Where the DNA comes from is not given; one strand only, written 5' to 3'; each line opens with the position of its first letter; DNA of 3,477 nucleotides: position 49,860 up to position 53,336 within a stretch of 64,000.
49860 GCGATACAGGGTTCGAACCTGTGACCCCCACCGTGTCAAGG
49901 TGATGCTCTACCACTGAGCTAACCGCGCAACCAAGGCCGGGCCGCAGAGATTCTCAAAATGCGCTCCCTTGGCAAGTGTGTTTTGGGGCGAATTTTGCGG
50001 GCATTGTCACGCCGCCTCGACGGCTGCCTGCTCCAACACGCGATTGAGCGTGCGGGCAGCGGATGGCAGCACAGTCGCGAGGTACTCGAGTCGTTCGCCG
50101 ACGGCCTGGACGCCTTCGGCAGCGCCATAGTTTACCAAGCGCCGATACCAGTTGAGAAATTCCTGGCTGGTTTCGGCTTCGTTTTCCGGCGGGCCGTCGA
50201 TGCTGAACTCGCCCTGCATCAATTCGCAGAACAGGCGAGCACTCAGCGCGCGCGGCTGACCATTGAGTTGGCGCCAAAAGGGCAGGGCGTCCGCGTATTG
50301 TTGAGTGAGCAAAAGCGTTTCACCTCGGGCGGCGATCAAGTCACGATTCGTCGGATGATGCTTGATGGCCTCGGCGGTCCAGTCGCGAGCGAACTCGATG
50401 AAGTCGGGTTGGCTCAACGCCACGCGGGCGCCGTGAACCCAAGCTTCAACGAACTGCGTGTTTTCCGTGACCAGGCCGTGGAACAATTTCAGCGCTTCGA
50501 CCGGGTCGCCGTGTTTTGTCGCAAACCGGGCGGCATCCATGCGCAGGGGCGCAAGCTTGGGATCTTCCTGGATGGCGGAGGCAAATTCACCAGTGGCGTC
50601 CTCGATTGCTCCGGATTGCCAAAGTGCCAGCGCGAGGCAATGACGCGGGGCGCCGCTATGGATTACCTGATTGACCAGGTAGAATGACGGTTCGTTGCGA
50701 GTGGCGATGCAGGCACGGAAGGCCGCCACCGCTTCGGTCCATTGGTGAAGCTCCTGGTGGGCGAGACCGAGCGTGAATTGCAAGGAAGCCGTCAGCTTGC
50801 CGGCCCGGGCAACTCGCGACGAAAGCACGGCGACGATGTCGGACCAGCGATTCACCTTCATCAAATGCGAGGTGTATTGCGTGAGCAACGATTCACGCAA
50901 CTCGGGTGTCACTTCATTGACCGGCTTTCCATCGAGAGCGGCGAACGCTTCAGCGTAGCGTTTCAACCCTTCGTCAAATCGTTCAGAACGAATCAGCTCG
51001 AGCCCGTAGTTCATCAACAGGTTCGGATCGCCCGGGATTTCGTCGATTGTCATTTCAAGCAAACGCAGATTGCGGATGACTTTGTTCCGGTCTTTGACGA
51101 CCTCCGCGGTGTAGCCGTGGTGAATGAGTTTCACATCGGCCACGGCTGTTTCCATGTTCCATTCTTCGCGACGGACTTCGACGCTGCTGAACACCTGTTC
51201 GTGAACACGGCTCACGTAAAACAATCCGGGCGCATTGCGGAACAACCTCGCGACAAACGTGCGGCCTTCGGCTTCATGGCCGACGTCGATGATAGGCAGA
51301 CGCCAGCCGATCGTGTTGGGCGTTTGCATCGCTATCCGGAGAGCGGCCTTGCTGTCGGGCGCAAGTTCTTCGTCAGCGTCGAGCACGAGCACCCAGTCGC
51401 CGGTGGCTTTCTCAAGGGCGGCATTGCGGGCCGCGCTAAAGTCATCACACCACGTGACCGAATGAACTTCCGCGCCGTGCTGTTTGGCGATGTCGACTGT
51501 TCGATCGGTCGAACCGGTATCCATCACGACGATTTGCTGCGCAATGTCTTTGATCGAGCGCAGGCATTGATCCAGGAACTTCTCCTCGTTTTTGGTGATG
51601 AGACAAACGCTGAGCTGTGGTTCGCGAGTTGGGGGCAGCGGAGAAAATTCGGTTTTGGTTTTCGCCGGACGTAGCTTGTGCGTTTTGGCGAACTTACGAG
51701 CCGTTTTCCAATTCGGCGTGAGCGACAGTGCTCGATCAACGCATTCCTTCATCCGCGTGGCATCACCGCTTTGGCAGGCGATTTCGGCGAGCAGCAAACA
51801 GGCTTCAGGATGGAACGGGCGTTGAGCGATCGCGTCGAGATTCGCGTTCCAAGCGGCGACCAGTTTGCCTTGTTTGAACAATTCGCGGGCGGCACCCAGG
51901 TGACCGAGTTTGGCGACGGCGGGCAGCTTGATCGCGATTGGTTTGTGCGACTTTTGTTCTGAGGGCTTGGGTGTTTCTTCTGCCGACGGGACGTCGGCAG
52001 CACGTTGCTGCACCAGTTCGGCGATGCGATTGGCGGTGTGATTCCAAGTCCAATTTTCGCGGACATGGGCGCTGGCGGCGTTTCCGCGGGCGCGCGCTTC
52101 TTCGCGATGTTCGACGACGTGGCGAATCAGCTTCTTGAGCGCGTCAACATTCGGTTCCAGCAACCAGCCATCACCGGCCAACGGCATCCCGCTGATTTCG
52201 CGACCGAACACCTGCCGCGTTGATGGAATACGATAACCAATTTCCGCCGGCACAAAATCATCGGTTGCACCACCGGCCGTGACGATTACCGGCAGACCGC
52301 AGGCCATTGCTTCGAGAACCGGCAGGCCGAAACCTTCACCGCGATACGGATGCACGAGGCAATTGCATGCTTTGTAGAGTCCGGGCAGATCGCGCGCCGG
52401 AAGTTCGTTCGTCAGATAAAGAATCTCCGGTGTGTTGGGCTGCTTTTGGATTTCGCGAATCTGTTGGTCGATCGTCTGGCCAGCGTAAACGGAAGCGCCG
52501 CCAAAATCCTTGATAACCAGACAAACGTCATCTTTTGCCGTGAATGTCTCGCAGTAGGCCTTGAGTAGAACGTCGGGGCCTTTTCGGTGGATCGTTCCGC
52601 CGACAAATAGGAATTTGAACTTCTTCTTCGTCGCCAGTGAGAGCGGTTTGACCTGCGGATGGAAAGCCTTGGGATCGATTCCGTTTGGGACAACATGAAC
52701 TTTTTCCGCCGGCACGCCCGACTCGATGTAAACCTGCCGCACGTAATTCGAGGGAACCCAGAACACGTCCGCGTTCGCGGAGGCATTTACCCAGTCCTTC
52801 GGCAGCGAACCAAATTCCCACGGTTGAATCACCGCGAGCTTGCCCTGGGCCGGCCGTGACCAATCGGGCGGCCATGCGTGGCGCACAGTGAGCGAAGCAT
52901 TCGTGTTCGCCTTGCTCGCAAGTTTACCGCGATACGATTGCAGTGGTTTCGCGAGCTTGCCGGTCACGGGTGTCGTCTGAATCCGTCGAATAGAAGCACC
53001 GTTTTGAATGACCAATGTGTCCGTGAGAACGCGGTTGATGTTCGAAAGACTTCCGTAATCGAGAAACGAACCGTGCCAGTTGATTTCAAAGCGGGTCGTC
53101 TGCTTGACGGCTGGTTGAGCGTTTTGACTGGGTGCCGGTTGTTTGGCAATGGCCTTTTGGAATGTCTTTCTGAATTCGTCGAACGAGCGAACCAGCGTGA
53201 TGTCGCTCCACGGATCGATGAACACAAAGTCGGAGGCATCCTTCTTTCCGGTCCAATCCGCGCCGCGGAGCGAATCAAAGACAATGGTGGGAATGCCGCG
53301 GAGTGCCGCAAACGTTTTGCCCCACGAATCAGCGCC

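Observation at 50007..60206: Single 3399-aa ORF fusing about nine glycan-modifying catalytic modules (deacetylase-like, 3 methyltransferases, GT4, GT2, GT9-like, GT4, GT2) with TPR spacers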

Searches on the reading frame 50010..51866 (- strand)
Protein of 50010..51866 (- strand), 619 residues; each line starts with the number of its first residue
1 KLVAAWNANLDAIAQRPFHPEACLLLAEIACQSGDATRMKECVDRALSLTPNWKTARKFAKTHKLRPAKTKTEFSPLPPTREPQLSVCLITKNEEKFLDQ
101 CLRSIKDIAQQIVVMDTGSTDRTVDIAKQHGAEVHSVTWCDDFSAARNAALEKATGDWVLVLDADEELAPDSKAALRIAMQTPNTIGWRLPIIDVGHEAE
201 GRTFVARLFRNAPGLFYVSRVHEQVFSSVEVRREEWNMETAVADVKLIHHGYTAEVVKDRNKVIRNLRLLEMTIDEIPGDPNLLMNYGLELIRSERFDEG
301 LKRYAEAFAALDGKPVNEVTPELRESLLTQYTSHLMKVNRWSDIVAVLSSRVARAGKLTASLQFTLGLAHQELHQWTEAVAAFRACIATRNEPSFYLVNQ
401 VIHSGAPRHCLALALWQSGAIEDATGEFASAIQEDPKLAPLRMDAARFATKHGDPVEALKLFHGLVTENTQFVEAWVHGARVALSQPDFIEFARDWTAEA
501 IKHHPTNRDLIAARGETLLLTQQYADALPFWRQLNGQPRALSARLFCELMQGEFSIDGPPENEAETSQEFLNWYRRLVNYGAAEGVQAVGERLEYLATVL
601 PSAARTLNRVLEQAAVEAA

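Call 7: search_protein_families(library=pfam, proteins=[window:50010-51866:-], max_evalue=1)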
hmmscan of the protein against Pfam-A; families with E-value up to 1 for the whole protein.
window:50010-51866:- (619 aa): 20 families
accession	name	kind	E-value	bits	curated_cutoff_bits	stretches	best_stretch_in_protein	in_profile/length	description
PF00535.33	Glycos_transf_2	-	8.7e-23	81.5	23.3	1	86-200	1-126/168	Glycosyl transferase family 2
PF07719.23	TPR_2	-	2.3e-11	43.3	27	1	362-388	3-29/34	Tetratricopeptide repeat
PF13428.12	TPR_14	-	6.8e-11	42.2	23.5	0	441-481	3-43/44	Tetratricopeptide repeat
PF14559.12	TPR_19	-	1.2e-08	35.6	25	1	415-471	1-57/68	Tetratricopeptide repeat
PF13704.12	Glyco_tranf_2_4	-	1.9e-08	35.1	27.5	1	92-169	1-85/98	Glycosyl transferase family 2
PF13641.12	Glyco_tranf_2_3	-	0.00011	22.7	27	1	83-183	1-114/230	Glycosyltransferase like family 2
PF13431.12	TPR_17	-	0.00011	22.6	24.4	0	499-528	4-33/34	Tetratricopeptide repeat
PF10111.15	Glyco_tranf_2_2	-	0.00027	21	27.3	1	87-175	4-101/276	Glycosyltransferase like family 2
PF13371.12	TPR_9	-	0.0003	21.2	35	0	363-389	32-58/73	Tetratricopeptide repeat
PF23914.1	TPR_CcmH_CycH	-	0.00074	19.8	42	0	418-497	63-145/158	Cytochrome c-type biogenesis protein H TPR domain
PF13181.12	TPR_8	-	0.00098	19.5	25.7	0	21-52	2-33/34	Tetratricopeptide repeat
PF13424.12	TPR_12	-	0.0014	19.2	30.1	1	358-390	43-75/77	Tetratricopeptide repeat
PF00515.34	TPR_1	-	0.028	14.7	27.8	0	364-387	5-28/34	Tetratricopeptide repeat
PF02875.26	Mur_ligase_C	-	0.043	15.1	28.4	1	93-161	53-123/127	Mur ligase, glutamate ligase domain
PF13374.12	TPR_10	-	0.055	14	27.5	1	365-391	7-33/42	Tetratricopeptide repeat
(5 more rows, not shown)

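Call 35: search_solved_structures(query=window:50010-51866:-, max_evalue=0.001, show_alignments=1)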
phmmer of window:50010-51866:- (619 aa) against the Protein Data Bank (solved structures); distinct sequences matched with E-value up to 0.001: 11.
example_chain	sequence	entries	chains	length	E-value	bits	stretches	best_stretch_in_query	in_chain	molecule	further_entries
22ao_A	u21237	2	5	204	8.2e-29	103.8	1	82-273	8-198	GmaR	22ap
7msp_A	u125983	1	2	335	7.6e-20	74.2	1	82-301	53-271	SPbeta prophage-derived glycosyltransferase SunS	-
7msn_A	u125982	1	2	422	1.4e-19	73.3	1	82-301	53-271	SPbeta prophage-derived glycosyltransferase SunS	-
7msk_A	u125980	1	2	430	2e-17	66.3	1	83-292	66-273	Glyco_trans_2-like domain-containing protein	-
9qhb_A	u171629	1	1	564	2.4e-12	49.5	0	411-539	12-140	Engineered tetratricopeptide repeat protein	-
7x9r_A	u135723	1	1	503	4.5e-07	32.1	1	238-312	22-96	Glycosyl transferase family 2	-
8bu0_A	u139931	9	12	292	1.1e-06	30.8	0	412-543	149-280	Consensus tetratricopeptide repeat protein | Crystal structure of an 8-repeat consensus TPR superhelix with Zinc. | Monomer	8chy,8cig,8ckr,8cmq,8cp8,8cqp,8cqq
9qhc_A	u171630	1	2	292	8.7e-06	27.8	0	411-543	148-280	Engineered tetratricopeptide repeat protein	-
6p61_A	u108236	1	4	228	7.2e-05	24.8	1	81-176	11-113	Glycosyltransferase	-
2z87_A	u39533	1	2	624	0.00091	21.1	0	79-172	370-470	Chondroitin synthase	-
2z86_A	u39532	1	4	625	0.00092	21.1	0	79-172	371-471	Chondroitin synthase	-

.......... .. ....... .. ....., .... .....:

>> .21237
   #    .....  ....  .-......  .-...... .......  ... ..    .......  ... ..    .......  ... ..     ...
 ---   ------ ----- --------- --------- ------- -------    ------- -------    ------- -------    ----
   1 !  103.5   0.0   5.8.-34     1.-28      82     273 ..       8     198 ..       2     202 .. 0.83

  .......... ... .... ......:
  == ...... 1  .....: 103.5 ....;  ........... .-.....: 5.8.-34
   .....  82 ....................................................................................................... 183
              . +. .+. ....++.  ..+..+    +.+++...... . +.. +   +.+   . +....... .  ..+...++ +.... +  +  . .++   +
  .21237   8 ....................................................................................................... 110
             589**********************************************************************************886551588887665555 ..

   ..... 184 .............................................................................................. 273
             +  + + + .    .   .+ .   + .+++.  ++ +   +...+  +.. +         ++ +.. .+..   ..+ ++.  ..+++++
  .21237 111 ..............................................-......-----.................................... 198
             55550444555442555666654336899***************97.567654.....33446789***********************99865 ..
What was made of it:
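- On GmaR orthologue (thermosensing antirepressor): Only the 204-aa GT chain matched (call 35).
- Closest known: GmaR. Same: The GT2 catalytic domain is clearly homologous (E = 8e-29 over about 190 residues, DTGSTD and DADE motifs aligned; call 35).
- Closest known: GmaR. Different: GmaR also has a MogR antirepressor domain, for which no match was found here (call 35).
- The helical C-terminal part did not match the solved GmaR TPR/antirepressor chain (call 35).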

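Call 60: search_protein_representatives(protein=window:50010-51866:-)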
Query: 619 residues. Proteins with E-value up to 0.001 (for the whole library): 39085; up to 1e-10: 17566; up to 1e-30: 2870. The best 150 are listed.
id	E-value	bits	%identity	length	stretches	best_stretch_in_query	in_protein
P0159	0.0e+00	1035.8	59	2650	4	1-618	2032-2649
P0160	3.4e-228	775.5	39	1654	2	2-615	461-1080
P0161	4.0e-198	676.2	46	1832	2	1-614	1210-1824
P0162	1.7e-196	670.8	45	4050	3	1-612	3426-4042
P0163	1.1e-195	668.2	42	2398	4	1-612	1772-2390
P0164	6.7e-195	665.5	48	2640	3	3-613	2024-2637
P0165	4.6e-192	656.2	42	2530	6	2-612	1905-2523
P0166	7.7e-192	655.4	49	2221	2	1-614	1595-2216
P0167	4.3e-191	653.0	54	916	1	1-614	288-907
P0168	1.8e-189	647.6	42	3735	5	3-615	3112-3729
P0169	6.0e-189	645.9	51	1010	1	1-598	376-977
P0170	1.2e-188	644.9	45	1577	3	1-617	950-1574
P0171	1.7e-188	644.4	49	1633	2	4-616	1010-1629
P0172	6.4e-188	642.5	49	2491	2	1-615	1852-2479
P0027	1.0e-187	641.8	44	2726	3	2-615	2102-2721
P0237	3.5e-164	564.1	47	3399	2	3-615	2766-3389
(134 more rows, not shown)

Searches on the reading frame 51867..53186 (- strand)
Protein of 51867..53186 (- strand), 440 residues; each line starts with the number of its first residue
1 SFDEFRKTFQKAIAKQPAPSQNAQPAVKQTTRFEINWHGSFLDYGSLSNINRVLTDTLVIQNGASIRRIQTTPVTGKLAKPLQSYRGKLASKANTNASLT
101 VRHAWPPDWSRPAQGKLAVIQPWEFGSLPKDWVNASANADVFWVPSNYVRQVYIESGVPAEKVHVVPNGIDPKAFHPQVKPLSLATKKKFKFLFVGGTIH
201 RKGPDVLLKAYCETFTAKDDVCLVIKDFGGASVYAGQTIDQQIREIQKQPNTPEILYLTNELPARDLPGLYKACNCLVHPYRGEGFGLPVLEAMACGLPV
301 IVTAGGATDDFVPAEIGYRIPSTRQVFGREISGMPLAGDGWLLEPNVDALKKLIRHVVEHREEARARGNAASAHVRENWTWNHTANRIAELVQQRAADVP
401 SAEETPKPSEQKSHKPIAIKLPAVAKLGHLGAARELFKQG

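Call 7: search_protein_families(library=pfam, proteins=[window:51867-53186:-], max_evalue=1)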
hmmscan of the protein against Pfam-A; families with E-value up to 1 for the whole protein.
window:51867-53186:- (440 aa): 7 families
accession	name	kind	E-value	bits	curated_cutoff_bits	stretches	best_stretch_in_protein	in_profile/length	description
PF00534.26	Glycos_transf_1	-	4.4e-23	82.1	26.4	1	186-371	12-169/172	Glycosyl transferases group 1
PF13692.12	Glyco_trans_1_4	-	4.2e-17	63.2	27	1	190-312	2-115/142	Glycosyl transferases group 1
PF20706.3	GT4-conflict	-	3.3e-14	53.1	26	1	158-387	169-384/385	Family 4 Glycosyltransferase in conflict systems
PF13524.12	Glyco_trans_1_2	-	2.1e-09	37.9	25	1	260-389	33-143/144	Glycosyl transferase-like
PF13439.12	Glyco_transf_4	-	3e-08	34.3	28.5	1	122-173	116-169/170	Glycosyltransferase Family 4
PF13579.12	Glyco_trans_4_4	-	2.5e-05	25.1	29.7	1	136-169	125-158/158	Glycosyl transferase 4-like domain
PF23947.1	DUF7281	-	0.02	14.9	27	1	56-97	44-84/183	Domain of unknown function (DUF7281)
